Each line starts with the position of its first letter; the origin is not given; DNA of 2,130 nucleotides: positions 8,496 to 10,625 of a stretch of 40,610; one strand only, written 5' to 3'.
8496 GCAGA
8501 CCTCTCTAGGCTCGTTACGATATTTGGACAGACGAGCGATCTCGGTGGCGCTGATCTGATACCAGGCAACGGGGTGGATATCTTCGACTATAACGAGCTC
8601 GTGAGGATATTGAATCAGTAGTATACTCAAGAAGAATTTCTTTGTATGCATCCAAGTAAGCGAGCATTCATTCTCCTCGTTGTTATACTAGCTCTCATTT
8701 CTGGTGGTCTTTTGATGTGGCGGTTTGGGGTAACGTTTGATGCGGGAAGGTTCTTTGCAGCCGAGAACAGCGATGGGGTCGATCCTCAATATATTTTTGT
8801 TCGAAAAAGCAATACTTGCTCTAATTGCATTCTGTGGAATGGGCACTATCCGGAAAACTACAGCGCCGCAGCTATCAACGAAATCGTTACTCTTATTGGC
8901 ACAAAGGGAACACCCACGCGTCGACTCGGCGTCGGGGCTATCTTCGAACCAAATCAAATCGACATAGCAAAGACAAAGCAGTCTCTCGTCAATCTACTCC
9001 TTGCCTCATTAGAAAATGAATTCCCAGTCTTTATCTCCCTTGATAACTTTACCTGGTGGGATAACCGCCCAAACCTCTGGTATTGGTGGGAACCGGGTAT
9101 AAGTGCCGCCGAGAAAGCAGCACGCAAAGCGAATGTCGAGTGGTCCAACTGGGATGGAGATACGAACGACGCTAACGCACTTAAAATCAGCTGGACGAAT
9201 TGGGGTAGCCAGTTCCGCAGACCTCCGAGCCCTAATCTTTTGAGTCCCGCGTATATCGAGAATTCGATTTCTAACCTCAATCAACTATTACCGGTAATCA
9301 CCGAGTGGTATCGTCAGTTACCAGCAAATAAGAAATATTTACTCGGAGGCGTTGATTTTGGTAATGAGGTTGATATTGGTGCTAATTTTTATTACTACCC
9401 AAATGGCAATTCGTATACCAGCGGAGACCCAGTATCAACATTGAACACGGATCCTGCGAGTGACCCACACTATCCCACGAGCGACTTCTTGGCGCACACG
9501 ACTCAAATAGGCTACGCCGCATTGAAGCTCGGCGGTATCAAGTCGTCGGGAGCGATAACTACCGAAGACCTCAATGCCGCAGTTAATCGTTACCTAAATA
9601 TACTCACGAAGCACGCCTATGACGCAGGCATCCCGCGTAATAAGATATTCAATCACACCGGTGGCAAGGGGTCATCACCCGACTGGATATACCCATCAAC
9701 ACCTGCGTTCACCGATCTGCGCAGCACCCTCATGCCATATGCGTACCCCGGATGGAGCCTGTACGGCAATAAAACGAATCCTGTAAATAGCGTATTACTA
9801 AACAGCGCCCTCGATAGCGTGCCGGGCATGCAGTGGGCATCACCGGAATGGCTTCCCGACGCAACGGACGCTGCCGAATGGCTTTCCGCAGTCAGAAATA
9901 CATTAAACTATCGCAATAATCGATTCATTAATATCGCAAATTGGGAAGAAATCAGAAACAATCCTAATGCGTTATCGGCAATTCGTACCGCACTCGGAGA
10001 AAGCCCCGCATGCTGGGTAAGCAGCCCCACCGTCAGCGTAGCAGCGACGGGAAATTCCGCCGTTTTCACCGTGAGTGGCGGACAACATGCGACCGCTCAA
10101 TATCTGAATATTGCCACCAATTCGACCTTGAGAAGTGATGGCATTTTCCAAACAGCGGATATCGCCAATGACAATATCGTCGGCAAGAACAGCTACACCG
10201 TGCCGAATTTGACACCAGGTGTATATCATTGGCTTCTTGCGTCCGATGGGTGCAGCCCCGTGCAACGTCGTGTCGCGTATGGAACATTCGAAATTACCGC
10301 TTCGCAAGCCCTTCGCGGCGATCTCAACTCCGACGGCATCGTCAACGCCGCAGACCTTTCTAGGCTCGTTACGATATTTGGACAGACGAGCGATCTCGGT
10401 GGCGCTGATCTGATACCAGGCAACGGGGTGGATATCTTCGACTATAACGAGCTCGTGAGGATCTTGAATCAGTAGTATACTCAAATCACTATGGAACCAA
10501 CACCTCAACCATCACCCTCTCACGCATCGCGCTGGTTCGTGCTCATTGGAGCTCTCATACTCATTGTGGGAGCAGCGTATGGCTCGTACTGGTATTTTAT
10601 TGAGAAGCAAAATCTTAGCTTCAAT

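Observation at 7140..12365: Minimal cellulosome-style cohesin-dockerin operon with a membrane-anchored scaffoldin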

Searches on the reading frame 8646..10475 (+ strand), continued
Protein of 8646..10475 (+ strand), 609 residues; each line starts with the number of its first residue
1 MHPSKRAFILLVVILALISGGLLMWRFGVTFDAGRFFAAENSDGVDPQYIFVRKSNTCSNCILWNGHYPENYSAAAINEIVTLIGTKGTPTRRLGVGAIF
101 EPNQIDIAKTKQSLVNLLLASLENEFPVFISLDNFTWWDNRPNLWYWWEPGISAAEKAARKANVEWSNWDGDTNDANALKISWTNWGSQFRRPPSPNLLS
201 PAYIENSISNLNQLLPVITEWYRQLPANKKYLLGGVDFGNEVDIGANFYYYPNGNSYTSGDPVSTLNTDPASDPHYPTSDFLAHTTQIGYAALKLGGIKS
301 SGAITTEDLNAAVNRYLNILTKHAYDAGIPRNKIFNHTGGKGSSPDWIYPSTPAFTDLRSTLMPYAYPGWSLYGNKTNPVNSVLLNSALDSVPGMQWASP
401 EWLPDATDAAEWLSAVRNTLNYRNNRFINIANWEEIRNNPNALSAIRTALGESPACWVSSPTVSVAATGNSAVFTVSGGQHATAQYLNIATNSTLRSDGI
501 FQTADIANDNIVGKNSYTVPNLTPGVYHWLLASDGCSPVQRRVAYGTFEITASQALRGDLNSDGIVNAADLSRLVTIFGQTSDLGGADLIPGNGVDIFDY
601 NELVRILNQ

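Call 72: find_encoding_contigs(protein=P0173, flank=7000, max_places=1)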
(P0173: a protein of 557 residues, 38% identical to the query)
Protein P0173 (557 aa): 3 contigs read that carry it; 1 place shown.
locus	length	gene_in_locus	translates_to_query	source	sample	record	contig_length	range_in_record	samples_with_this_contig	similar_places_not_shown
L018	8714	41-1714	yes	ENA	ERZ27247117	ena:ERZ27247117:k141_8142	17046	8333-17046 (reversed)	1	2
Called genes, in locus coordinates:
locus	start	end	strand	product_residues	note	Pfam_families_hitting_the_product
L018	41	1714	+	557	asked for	PF00404:Dockerin_1 (weak)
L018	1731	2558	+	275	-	PF01656:CbiA, PF02374:ArsA_ATPase, PF09140:MipZ (faint), PF10609:ParA (weak), PF13614:AAA_31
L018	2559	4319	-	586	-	PF00009:GTP_EFTU, PF01926:MMR_HSR1 (weak), PF03144:GTP_EFTU_D2 (weak), PF00679:EFG_C, PF06421:LepA_C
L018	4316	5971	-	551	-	PF01943:Polysacc_synt, PF01554:MatE (weak), PF03023:MurJ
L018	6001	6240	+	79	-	PF01649:Ribosomal_S20p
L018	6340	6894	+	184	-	PF05137:PilN (faint)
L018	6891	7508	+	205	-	PF04350:PilO (weak)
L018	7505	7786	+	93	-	-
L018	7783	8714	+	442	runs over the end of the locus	PF16656:Pur_ac_phosph_N (weak), PF19077:Big_13 (weak)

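Call 73: find_encoding_contigs(protein=P0159, flank=7000, max_places=1)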
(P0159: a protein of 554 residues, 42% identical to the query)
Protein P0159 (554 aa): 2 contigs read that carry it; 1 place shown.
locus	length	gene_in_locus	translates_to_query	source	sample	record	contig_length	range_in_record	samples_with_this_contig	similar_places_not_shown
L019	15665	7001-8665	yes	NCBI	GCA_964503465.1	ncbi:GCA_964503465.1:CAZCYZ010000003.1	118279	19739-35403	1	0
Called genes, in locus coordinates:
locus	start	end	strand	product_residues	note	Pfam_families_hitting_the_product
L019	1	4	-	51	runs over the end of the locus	-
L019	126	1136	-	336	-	PF01738:DLH (weak), PF02129:Peptidase_S15 (faint), PF00561:Abhydrolase_1 (weak), PF12146:Hydrolase_4, PF12697:Abhydrolase_6 (weak), PF00326:Peptidase_S9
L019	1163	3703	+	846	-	PF15892:BNR_4, PF02018:CBM_4_9 (faint), PF22637:CBM_4_9_1 (faint), PF00404:Dockerin_1 (faint)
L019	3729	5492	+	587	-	PF00404:Dockerin_1 (faint)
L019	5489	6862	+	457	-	-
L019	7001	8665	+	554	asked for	-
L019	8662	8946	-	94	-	-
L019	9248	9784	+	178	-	PF00466:Ribosomal_L10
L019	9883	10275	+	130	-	PF16320:Ribosomal_L12_N, PF00542:Ribosomal_L12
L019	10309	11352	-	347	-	PF00483:NTP_transferase, PF22640:ManC_GMP_beta-helix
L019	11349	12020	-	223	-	-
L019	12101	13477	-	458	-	PF13231:PMT_2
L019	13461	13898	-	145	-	-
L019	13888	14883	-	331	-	PF00389:2-Hacid_dh, PF02826:2-Hacid_dh_C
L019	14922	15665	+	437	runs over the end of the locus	-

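Call 75: search_protein_families(library=pfam, proteins=[L017:8826-10532:+, L017:10550-11599:+, L017:11607-12341:+, L019:1163-3703:+, L019:3729-5492:+, L019:5489-6862:+], max_evalue=0.01)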
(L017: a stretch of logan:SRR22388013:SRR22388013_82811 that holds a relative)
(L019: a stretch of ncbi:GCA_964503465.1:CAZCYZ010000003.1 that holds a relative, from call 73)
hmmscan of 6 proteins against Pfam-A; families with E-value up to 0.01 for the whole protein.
L017:8826-10532:+ (568 aa): 3 families
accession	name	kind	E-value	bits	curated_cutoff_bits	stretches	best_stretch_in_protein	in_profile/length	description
PF00884.28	Sulfatase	-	1.6e-47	162.7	25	1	53-393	1-301/301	Sulfatase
PF16347.10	SGSH_C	-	3.1e-20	73.3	29.3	1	341-476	1-133/154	N-sulphoglucosamine sulphohydrolase, C-terminal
PF00404.24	Dockerin_1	-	4.3e-09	36.9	22.9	1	516-565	1-55/57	Dockerin type I domain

L017:10550-11599:+ (349 aa): 2 families
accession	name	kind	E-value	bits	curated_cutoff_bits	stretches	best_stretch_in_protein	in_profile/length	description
PF00404.24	Dockerin_1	-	5e-05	23.9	22.9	1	294-340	2-52/57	Dockerin type I domain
PF00036.39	EF-hand_1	-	0.0028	17.5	25.4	0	325-341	10-26/29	EF hand domain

L017:11607-12341:+ (244 aa): 1 family
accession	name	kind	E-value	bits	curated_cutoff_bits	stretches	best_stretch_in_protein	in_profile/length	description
PF00963.24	Cohesin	-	3.8e-06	27.6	24.1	1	32-122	7-105/139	Cohesin domain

L019:1163-3703:+ (846 aa): 4 families
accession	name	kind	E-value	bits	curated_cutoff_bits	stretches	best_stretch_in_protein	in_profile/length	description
PF15892.11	BNR_4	-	4.9e-21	75.7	27.3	1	88-340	37-270/272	BNR repeat-containing family member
PF02018.23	CBM_4_9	-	1.8e-08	35.3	25.9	2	470-568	42-126/136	Carbohydrate binding domain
PF22637.2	CBM_4_9_1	-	3.6e-06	27.8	27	0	643-763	49-148/148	BppA domain 1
PF00404.24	Dockerin_1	-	2.5e-05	24.8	22.9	1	793-838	1-52/57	Dockerin type I domain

L019:3729-5492:+ (587 aa): 1 family
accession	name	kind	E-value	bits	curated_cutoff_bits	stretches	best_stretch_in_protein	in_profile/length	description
PF00404.24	Dockerin_1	-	2e-05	25.1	22.9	1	534-579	1-52/57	Dockerin type I domain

L019:5489-6862:+ (457 aa): 1 family
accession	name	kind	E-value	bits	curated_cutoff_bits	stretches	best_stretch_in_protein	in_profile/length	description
PF00404.24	Dockerin_1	-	0.001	19.7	22.9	1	405-449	2-52/57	Dockerin type I domain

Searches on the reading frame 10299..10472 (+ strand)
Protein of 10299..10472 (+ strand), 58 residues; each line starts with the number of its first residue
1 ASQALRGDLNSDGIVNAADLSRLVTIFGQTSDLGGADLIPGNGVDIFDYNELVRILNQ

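Call 91: search_solved_structures(query=A6, max_evalue=0.01, show_alignments=1)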
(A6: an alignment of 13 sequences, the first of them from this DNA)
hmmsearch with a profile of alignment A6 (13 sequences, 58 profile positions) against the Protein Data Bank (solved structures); distinct sequences matched with E-value up to 0.01: 174 (the best 60 are shown).
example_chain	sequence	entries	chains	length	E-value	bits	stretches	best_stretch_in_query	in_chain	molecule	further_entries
2y3n_B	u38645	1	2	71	1.6e-10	43.9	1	3-28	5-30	CELLULOSOMAL FAMILY-48 PROCESSIVE GLYCOSIDE HYDROLASE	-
2b59_B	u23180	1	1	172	1.2e-06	31.4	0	6-33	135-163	Cellulosomal scaffolding protein A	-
2jnk_A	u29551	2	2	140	1.5e-06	31.1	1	4-42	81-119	Hyalurononglucosaminidase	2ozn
3kcp_A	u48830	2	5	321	5.2e-06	29.4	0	6-33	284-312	Cellulosomal-scaffolding protein A | Cellulosome anchoring protein cohesin region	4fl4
7jts_t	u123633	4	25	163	1.1e-05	28.4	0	4-23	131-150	Calmodulin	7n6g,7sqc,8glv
2k0j_A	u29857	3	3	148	3e-05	26.9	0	4-42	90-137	calmodulin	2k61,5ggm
5i0i_E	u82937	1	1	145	4.1e-05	26.5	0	4-42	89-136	Calmodulin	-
4fl4_A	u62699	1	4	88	5.2e-05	26.2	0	4-21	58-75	Glycoside hydrolase family 9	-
8eow_E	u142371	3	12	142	5.9e-05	26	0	4-42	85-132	Calmodulin-1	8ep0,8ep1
9x5j_F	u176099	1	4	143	6.1e-05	26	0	4-42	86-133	Calmodulin-1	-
1k93_D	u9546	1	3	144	6.2e-05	25.9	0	4-42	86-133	CALMODULIN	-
9el6_C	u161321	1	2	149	6.4e-05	25.9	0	3-42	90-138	Calmodulin-1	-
1cdm_A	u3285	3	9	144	6.4e-05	25.9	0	4-42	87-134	PEPTIDE CALMODULIN-DEPENDENT PROTEIN KINASE II | Calmodulin-1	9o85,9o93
5dbr_A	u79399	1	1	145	6.5e-05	25.9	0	4-42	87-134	Calmodulin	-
6u3a_A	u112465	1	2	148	6.5e-05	25.9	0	4-42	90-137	Calmodulin-1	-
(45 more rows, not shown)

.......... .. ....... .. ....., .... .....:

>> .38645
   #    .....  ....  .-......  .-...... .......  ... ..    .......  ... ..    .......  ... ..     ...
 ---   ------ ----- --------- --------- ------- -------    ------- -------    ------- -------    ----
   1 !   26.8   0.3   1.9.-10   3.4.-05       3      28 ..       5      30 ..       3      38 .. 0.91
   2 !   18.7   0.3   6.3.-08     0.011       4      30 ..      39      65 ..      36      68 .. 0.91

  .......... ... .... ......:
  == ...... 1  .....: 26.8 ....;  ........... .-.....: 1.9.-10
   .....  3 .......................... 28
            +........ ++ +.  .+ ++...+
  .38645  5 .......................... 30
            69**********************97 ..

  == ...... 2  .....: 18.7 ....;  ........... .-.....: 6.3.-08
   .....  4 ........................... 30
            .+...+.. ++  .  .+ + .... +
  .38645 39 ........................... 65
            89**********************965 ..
